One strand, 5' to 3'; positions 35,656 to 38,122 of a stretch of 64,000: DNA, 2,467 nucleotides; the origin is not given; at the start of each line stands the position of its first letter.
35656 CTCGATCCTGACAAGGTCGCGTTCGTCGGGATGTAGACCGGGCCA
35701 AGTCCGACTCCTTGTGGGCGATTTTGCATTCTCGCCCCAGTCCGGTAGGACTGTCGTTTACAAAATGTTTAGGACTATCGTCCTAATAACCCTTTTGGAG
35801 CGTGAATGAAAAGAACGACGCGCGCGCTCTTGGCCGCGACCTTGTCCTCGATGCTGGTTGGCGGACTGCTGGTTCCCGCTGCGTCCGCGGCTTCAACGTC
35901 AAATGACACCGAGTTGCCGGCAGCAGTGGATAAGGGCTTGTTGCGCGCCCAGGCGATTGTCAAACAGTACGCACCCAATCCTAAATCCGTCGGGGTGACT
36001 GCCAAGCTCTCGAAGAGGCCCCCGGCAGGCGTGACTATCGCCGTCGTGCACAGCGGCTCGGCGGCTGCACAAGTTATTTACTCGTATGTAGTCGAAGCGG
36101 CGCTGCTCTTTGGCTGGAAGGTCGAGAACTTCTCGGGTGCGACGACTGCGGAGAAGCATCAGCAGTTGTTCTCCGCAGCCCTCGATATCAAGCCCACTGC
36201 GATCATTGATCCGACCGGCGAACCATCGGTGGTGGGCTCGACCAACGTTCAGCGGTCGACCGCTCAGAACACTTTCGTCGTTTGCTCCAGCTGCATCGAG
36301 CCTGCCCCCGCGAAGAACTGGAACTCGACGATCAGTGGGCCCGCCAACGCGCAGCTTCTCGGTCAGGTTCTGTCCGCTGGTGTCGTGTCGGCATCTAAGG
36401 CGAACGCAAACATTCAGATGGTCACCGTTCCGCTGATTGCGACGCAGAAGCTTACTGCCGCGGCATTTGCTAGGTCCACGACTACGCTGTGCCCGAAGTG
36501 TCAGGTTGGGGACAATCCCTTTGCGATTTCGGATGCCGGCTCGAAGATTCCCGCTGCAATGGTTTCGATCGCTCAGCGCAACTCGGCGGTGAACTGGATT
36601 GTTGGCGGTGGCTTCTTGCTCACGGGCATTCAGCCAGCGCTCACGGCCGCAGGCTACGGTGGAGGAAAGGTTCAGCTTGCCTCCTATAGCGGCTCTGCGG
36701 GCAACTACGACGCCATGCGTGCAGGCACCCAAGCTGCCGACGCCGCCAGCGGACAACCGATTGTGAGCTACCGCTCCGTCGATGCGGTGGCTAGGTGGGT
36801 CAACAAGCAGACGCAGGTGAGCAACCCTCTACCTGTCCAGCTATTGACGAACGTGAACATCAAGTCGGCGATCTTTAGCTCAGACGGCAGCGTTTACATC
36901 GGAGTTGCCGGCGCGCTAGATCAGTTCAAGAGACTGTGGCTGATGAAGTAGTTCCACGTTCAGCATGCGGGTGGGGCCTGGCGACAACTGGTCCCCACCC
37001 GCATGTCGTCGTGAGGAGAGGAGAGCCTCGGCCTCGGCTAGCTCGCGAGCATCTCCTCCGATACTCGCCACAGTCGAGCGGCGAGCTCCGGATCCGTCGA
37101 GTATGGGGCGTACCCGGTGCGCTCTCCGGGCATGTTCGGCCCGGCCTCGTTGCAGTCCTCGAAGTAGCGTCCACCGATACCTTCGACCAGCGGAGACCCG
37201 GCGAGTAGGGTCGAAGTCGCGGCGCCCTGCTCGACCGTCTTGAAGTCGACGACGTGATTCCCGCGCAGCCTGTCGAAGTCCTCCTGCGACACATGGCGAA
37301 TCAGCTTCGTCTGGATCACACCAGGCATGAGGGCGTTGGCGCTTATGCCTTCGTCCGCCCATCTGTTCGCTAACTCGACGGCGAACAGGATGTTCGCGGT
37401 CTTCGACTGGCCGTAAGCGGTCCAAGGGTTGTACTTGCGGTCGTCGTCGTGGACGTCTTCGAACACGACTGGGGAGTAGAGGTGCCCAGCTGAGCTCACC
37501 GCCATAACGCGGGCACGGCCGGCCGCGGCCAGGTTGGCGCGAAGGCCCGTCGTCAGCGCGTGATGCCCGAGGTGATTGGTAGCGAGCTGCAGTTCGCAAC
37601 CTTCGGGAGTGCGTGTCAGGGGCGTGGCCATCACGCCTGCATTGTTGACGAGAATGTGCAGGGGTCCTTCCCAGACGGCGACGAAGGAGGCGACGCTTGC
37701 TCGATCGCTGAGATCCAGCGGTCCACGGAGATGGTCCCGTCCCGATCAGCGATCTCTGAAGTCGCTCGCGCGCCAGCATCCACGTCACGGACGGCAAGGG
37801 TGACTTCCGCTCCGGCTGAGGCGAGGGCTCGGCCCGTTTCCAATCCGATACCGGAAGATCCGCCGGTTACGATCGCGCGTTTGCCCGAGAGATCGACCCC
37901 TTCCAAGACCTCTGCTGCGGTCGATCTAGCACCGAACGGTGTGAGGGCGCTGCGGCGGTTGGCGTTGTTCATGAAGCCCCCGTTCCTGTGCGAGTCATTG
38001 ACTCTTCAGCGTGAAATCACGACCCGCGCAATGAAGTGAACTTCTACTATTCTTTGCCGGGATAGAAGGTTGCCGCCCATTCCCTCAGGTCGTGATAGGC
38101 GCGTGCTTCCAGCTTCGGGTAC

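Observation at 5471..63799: Island-wide 16-bp palindromic operator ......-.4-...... (about 20 promoter-proximal copies)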

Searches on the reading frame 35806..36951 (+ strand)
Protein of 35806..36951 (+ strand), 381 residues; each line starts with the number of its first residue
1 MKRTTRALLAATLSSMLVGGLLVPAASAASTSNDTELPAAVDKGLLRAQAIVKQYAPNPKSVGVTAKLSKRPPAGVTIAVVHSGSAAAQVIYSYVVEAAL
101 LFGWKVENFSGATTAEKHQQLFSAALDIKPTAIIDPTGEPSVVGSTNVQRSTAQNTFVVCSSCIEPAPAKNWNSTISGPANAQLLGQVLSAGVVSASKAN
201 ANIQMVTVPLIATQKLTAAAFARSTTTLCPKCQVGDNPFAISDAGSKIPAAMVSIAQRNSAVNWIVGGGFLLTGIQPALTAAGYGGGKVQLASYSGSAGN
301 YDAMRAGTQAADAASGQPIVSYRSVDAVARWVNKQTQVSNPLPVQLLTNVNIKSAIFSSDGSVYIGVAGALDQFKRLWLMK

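Call 11: search_protein_families(library=pfam, proteins=[window:35806-36951:+], max_evalue=0.00001)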
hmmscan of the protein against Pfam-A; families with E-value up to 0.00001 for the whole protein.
window:35806-36951:+ (381 aa): 0 families

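Call 32: search_protein_families(library=ncbifam, proteins=[window:35806-36951:+], max_evalue=0.00001)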
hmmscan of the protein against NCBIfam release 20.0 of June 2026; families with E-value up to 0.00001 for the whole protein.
window:35806-36951:+ (381 aa): 0 families

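Call 54: search_protein_families(library=pfam, proteins=[window:35806-36951:+], max_evalue=0.01)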
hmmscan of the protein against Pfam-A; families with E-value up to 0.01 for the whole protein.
window:35806-36951:+ (381 aa): 0 families

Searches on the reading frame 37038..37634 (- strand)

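Call 11: search_protein_families(library=pfam, proteins=[window:37038-37634:-], max_evalue=0.00001)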
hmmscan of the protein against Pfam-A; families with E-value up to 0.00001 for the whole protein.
window:37038-37634:- (198 aa): 2 families
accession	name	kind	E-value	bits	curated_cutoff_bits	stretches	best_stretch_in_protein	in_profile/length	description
PF00106.31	adh_short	-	1.1e-06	28.7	26.6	1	68-117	143-192/195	short chain dehydrogenase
PF13561.12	adh_short_C2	-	5.9e-06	26.5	27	0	71-122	140-193/236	Enoyl-(Acyl carrier protein) reductase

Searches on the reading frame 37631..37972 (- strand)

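Call 11: search_protein_families(library=pfam, proteins=[window:37631-37972:-], max_evalue=0.00001)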
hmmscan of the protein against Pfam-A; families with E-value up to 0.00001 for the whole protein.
window:37631-37972:- (113 aa): 1 family
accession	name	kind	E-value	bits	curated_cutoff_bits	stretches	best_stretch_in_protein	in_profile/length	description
PF00106.31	adh_short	-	1.6e-07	31.4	26.6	1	31-77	1-47/195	short chain dehydrogenase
